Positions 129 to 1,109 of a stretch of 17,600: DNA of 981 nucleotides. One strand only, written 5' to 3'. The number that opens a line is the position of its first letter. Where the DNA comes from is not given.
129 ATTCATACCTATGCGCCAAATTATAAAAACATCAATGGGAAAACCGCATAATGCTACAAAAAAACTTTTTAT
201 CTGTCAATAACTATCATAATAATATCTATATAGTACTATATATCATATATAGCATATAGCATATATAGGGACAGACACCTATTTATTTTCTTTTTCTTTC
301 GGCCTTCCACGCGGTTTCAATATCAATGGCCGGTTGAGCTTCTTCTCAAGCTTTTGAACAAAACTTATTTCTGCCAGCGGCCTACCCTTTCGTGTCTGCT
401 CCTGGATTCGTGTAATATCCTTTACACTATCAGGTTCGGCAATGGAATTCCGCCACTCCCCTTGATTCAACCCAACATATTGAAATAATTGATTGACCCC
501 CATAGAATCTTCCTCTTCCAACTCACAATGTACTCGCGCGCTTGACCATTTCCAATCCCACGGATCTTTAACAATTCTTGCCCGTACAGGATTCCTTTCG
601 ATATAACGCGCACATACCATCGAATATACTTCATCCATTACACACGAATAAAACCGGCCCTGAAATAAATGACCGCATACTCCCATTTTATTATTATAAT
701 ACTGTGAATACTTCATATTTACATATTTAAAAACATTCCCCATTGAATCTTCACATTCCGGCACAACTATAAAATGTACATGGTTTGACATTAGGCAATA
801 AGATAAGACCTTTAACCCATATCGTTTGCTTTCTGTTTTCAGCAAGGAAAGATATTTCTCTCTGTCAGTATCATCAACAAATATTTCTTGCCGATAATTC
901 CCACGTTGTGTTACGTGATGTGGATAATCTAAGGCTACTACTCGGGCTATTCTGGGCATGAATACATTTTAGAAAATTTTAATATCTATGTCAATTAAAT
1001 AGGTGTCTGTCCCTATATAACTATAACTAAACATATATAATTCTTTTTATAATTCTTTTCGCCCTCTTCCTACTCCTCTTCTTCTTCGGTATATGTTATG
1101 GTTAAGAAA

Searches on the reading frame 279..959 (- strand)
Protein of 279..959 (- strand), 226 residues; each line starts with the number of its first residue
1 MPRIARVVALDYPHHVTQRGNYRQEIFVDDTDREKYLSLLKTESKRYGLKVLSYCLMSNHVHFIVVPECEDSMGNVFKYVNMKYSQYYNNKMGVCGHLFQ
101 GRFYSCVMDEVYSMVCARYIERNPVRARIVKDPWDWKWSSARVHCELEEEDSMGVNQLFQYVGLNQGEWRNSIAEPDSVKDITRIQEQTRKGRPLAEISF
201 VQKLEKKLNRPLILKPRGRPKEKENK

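Call 5: search_protein_families(library=pfam, max_evalue=0.01, proteins=[window:279-959:-])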
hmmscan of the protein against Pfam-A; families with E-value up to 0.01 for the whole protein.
window:279-959:- (226 aa): 1 family
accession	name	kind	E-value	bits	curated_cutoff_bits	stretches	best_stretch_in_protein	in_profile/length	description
PF01797.21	Y1_Tnp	-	9.7e-15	55.2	23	1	14-123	7-121/121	Transposase IS200 like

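Call 7: search_protein_families(library=ncbifam, max_evalue=0.01, proteins=[window:279-959:-])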
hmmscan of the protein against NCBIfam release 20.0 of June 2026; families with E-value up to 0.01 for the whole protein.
window:279-959:- (226 aa): 2 families
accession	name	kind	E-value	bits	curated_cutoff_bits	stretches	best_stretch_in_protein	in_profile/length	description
NF047646.1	REP_Tyr_transpos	equivalog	5e-15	55.6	80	1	10-139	8-146/146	REP-associated tyrosine transposase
NF033573.1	transpos_IS200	equivalog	0.00019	21.6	55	1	15-121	14-125/126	IS200/IS605 family transposase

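Call 9: find_encoding_contigs(protein=window:279-959:-, flank=10000, max_places=6)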
Protein window:279-959:- (226 aa): 12 contigs read that carry it; 6 places shown.
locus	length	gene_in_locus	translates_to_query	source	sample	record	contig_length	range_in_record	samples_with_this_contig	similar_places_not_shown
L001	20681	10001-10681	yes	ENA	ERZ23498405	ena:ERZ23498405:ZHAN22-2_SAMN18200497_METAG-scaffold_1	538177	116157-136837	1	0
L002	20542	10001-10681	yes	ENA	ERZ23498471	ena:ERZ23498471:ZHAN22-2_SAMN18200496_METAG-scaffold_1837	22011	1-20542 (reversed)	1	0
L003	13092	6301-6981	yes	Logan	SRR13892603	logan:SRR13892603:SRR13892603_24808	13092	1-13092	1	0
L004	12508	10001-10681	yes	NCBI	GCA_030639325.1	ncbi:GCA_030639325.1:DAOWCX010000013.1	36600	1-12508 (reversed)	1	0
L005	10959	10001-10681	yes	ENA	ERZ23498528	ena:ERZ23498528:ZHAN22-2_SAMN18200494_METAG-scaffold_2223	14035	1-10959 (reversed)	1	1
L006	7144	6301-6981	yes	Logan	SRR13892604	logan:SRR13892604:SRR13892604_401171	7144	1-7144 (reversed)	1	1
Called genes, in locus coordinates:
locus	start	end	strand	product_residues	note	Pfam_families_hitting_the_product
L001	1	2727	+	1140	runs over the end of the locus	PF12836:HHH_3 (faint)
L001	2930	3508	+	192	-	PF07596:SBP_bac_10 (weak)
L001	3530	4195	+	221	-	PF07963:N_methyl (weak)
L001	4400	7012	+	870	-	PF17957:Big_7, PF09136:Glucodextran_B (weak), PF02369:Big_1, PF17131:TP_0789-like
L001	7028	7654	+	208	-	-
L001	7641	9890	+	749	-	PF02450:LCAT, PF07819:PGAP1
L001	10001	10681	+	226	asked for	PF01797:Y1_Tnp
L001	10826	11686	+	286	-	PF02481:DNA_processg_A, PF17782:WHD_DprA (faint)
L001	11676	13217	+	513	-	PF13541:ChlI, PF07728:AAA_5 (faint), PF01078:Mg_chelatase, PF00493:MCM (weak), PF13335:Mg_chelatase_C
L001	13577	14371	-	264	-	PF12146:Hydrolase_4, PF00561:Abhydrolase_1, PF12697:Abhydrolase_6 (weak), PF00326:Peptidase_S9 (faint)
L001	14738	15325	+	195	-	PF28178:Amuc_1102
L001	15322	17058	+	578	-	PF11104:PilM_2, PF14450:FtsA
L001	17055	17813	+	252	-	PF28028:Amuc_1100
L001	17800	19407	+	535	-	PF12836:HHH_3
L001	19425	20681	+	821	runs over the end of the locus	PF00515:TPR_1 (faint), PF13432:TPR_16 (faint), PF07719:TPR_2 (faint), PF13174:TPR_6 (faint), PF13181:TPR_8 (faint), PF13428:TPR_14 (faint), PF07660:STN (weak), PF00263:Secretin, +1 more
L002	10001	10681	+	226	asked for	PF01797:Y1_Tnp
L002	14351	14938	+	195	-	PF28178:Amuc_1102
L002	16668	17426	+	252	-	PF28028:Amuc_1100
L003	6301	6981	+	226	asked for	PF01797:Y1_Tnp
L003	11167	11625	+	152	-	PF28178:Amuc_1102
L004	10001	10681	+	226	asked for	PF01797:Y1_Tnp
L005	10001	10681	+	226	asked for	PF01797:Y1_Tnp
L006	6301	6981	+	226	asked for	PF01797:Y1_Tnp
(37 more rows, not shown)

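Call 13: find_homologous_proteins(query=L001:19425-20681:+, max_evalue=1e-10)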
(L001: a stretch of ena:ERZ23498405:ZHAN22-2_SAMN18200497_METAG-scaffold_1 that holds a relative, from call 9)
Query L001:19425-20681:+ (419 aa): 9 proteins with E <= 1e-10 among 8000 candidates.
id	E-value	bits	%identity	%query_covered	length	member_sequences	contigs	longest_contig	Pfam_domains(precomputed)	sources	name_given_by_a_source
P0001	5.3e-178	610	100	68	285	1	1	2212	PF14559.13,PF14863.13,PF14853.13,PF00515.35,PF13432.13,PF13428.13,PF13181.13,PF07719.24,PF13174.13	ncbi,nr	ncbi:MAG: tetratricopeptide repeat protein, partial [Candidatus Aureabacteria bacterium]|nr:tetratri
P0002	7.7e-88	313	85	44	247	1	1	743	PF07660.20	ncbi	ncbi:unnamed protein product, partial [marine sediment metagenome]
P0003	5.9e-66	241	87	35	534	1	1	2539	PF00263.27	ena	-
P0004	1.4e-24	105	36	57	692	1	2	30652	PF03958.23,PF00263.27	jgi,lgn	-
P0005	1.8e-22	98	35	56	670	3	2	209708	PF03958.23,PF00263.27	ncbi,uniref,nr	ncbi:MAG: hypothetical protein C4541_11890 [Candidatus Auribacter fodinae]|uniref:Type II/III secret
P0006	7.0e-22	96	33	58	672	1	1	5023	PF03958.23,PF00263.27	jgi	-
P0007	8.3e-20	89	33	62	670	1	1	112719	PF03958.23,PF00263.27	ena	-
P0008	1.0e-19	89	32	56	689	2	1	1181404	PF03958.23,PF00263.27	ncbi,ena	-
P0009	7.7e-18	83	33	58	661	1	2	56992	PF03958.23,PF00263.27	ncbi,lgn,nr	ncbi:hypothetical protein KDK77_08660 [bacterium]|nr:hypothetical protein [bacterium] MCP5463171.1 h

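Call 14: find_encoding_contigs(protein=P0005, flank=10000, max_places=2)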
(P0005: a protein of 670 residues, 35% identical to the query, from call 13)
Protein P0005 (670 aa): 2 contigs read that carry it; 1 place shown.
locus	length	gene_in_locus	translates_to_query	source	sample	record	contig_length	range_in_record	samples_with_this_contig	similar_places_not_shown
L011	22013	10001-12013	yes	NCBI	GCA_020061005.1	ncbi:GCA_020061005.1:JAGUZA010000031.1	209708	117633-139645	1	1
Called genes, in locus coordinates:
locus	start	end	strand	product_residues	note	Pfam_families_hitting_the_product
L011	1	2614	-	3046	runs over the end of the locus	-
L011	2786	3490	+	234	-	PF22091:DUF6941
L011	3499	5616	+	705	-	PF00027:cNMP_binding, PF01734:Patatin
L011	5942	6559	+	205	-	PF28178:Amuc_1102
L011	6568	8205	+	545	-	PF11104:PilM_2, PF06723:MreB_Mbl (faint), PF14450:FtsA, PF05137:PilN (weak)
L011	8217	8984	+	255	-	PF28028:Amuc_1100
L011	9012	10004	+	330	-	-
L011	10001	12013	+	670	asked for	PF03958:Secretin_N (weak), PF00263:Secretin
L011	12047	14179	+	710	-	PF00263:Secretin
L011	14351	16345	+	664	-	PF10034:Dpy19, PF13428:TPR_14 (faint), PF13432:TPR_16 (faint)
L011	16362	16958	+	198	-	PF01121:CoaE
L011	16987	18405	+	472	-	PF07498:Rho_N, PF07497:Rho_RNA_bind, PF00006:ATP-synt_ab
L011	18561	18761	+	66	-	PF01197:Ribosomal_L31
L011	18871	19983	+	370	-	PF03462:PCRF, PF00472:RF-1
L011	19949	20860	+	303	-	PF17827:PrmC_N, PF02384:N6_Mtase (weak), PF05175:MTS, PF02475:TRM5-TYW2_MTfase (weak), PF06325:PrmA, PF13649:Methyltransf_25, PF13847:Methyltransf_31, PF08242:Methyltransf_12, +7 more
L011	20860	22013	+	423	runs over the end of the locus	PF00275:EPSP_synthase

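Call 15: find_encoding_contigs(protein=P0008, flank=10000, max_places=2)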
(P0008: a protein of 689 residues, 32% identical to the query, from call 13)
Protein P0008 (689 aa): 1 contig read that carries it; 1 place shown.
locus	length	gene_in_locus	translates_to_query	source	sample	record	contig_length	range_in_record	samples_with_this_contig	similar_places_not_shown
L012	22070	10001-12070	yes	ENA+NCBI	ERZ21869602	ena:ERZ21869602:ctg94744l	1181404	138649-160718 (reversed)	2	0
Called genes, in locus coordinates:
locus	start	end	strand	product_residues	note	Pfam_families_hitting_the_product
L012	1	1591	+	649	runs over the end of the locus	PF02518:HATPase_c (weak), PF13589:HATPase_c_3, PF01119:DNA_mis_repair, PF08676:MutL_C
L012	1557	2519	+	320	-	PF01745:IPT (faint), PF01715:IPPT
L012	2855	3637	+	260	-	PF00535:Glycos_transf_2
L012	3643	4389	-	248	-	PF13489:Methyltransf_23, PF08241:Methyltransf_11, PF08242:Methyltransf_12, PF13649:Methyltransf_25, PF13847:Methyltransf_31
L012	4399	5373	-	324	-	PF00535:Glycos_transf_2, PF10111:Glyco_tranf_2_2 (weak)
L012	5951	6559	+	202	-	PF28178:Amuc_1102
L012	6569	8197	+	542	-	PF11104:PilM_2, PF06723:MreB_Mbl (faint), PF14450:FtsA, PF17561:TssO (weak), PF05137:PilN (weak)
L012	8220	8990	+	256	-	PF28028:Amuc_1100 (weak)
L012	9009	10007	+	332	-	-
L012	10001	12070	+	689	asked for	PF03958:Secretin_N (faint), PF00263:Secretin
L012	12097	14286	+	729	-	PF13428:TPR_14 (faint), PF00263:Secretin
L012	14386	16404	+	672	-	PF10034:Dpy19 (weak), PF00515:TPR_1 (faint), PF13181:TPR_8 (faint), PF10034:Dpy19, PF07719:TPR_2 (faint), PF13432:TPR_16 (weak)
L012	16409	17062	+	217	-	PF01121:CoaE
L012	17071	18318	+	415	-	PF07498:Rho_N, PF07497:Rho_RNA_bind, PF00006:ATP-synt_ab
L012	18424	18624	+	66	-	PF01197:Ribosomal_L31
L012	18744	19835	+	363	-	PF03462:PCRF, PF00472:RF-1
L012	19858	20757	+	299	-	PF17827:PrmC_N, PF02384:N6_Mtase, PF03602:Cons_hypoth95, PF01170:UPF0020, PF05175:MTS, PF06325:PrmA, PF02475:TRM5-TYW2_MTfase, PF13847:Methyltransf_31, +6 more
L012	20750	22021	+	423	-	PF00275:EPSP_synthase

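Call 36: search_protein_families(library=pfam, max_evalue=0.01, proteins=[L001:14738-15325:+, L001:15322-17058:+, L001:17055-17813:+, L001:17800-19407:+, L001:19425-20681:+, L001:13577-14383:-])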
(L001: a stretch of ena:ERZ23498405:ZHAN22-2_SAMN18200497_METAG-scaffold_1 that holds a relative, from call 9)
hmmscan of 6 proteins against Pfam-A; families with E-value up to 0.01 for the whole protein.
L001:14738-15325:+ (195 aa): 0 families

L001:15322-17058:+ (578 aa): 2 families
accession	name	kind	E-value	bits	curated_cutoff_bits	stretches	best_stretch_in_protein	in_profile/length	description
PF11104.14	PilM_2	-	1.2e-46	159.7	27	1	16-357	1-339/340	Type IV pilus assembly protein PilM;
PF14450.12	FtsA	-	1e-13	52.2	31.8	1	192-325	2-112/127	Cell division protein FtsA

L001:17055-17813:+ (252 aa): 0 families

L001:17800-19407:+ (535 aa): 5 families
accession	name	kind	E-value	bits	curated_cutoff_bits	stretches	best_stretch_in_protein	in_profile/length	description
PF12836.13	HHH_3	-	6.7e-19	68.2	27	1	317-375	4-62/65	Helix-hairpin-helix motif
PF18884.5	TSP3_bac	-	7.7e-05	22.9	25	0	153-170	5-22/22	Bacterial TSP3 repeat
PF14579.12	HHH_6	-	0.00012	22.7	25.6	0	334-370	32-71/90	Helix-hairpin-helix motif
PF03934.19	T2SSK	-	0.0002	22.1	24.2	0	334-367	17-49/63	Type II secretion system (T2SS), protein K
PF24731.1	DUF7683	-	0.0014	19.3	27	0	223-246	30-53/73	Domain of unknown function (DUF7683)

L001:19425-20681:+ (419 aa): 16 families
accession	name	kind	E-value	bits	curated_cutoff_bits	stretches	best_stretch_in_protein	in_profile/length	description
PF07719.23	TPR_2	-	2.7e-16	58.7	27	3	107-134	7-34/34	Tetratricopeptide repeat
PF00515.34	TPR_1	-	1.5e-10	40.9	27.8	1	108-134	8-34/34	Tetratricopeptide repeat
PF13174.12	TPR_6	-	9.7e-10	38.9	26.3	0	106-134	5-33/33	Tetratricopeptide repeat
PF14559.12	TPR_19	-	4.2e-09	37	25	1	113-149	3-39/68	Tetratricopeptide repeat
PF13181.12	TPR_8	-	1.4e-08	34.6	25.7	0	111-134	11-34/34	Tetratricopeptide repeat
PF13432.12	TPR_16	-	4.5e-08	33.8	32.7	0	172-206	1-35/65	Tetratricopeptide repeat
PF13428.12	TPR_14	-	1.5e-07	31.8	23.5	0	113-143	13-43/44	Tetratricopeptide repeat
PF07660.19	STN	-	3.7e-06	27.1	28.4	1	368-409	8-51/52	Secretin and TonB N terminus short domain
PF14863.12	Alkyl_sulf_dimr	-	1.8e-05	25.6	26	0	108-160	76-128/139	Alkyl sulfatase dimerisation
PF14853.12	Fis1_TPR_C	-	3.7e-05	24.3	25.3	0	109-139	9-39/53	Fis1 C-terminal tetratricopeptide repeat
PF12895.13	ANAPC3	-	0.00033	21.3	27.2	0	91-152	13-73/82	Anaphase-promoting complex, cyclosome, subunit 3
PF13424.12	TPR_12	-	0.00039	21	30.1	0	171-196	5-31/77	Tetratricopeptide repeat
PF07219.19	HemY_N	-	0.00062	20.3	31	1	9-78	23-91/107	HemY protein N-terminus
PF16344.10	FecR_C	-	0.0051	17.3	24.4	0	371-406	33-69/70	FecR, C-terminal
PF13431.12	TPR_17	-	0.0057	17.3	24.4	0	123-144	1-22/34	Tetratricopeptide repeat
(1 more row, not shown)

L001:13577-14383:- (268 aa): 10 families
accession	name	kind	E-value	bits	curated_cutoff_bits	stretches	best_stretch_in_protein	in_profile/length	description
PF12146.15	Hydrolase_4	-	1.7e-15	57.5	27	1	70-180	2-116/239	Serine aminopeptidase, S33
PF00561.26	Abhydrolase_1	-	5.3e-13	49.6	25.8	1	74-178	2-107/245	alpha/beta hydrolase fold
PF12697.13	Abhydrolase_6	-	2.4e-07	32.1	26.3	1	75-166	1-88/217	Alpha/beta hydrolase family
PF00326.27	Peptidase_S9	-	6.8e-06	26.2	22.6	1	123-235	45-171/213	Prolyl oligopeptidase family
PF20434.5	BD-FAE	-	3.1e-05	24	26.8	0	200-232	181-213/215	BD-FAE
PF02129.25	Peptidase_S15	-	0.0016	18.6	23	0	104-180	56-132/262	X-Pro dipeptidyl-peptidase (S15 family)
PF01738.24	DLH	-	0.0016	18.5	21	1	124-233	79-168/217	Dienelactone hydrolase family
PF05448.18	AXE1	-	0.0016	17.8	21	0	120-171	154-206/321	Acetyl xylan esterase (AXE1)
PF05677.18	DUF818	-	0.0017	17.9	20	1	94-167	166-239/365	Chlamydia CHLPS protein (DUF818)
PF08840.17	BAAT_C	-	0.0099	16.4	20.9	0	127-236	7-112/210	BAAT / Acyl-CoA thioester hydrolase C terminal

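Call 89: search_solved_structures(query=L001:14738-15325:+, max_evalue=1)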
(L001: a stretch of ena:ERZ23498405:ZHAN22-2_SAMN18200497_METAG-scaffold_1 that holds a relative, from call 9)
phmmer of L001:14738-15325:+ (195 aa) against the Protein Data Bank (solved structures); distinct sequences matched with E-value up to 1: 3.
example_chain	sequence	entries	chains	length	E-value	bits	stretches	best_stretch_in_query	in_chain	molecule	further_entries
2bvt_A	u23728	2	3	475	0.76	12.8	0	94-165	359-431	BETA-1,4-MANNANASE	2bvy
2x2y_A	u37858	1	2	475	0.83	12.7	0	94-165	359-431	MAN26A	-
3tp4_A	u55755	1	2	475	0.86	12.6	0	94-165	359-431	computational Design of Enzyme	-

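Call 90: search_solved_structures(query=L001:17055-17813:+, max_evalue=1)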
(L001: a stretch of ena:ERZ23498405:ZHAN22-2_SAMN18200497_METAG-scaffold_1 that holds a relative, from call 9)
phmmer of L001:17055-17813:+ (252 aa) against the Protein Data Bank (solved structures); distinct sequences matched with E-value up to 1: 3.
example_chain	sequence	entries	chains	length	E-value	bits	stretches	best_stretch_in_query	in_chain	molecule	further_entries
6vti_A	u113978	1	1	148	0.33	13.7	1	163-224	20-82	Serine/threonine-protein phosphatase 1 regulatory subunit 10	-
7lqt_A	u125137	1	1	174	0.5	13.1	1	164-224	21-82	Serine/threonine-protein phosphatase 1 regulatory subunit 10,Myc proto-oncogene protein fu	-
6zv2_A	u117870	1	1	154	0.59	12.9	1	164-224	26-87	Serine/threonine-protein phosphatase 1 regulatory subunit 10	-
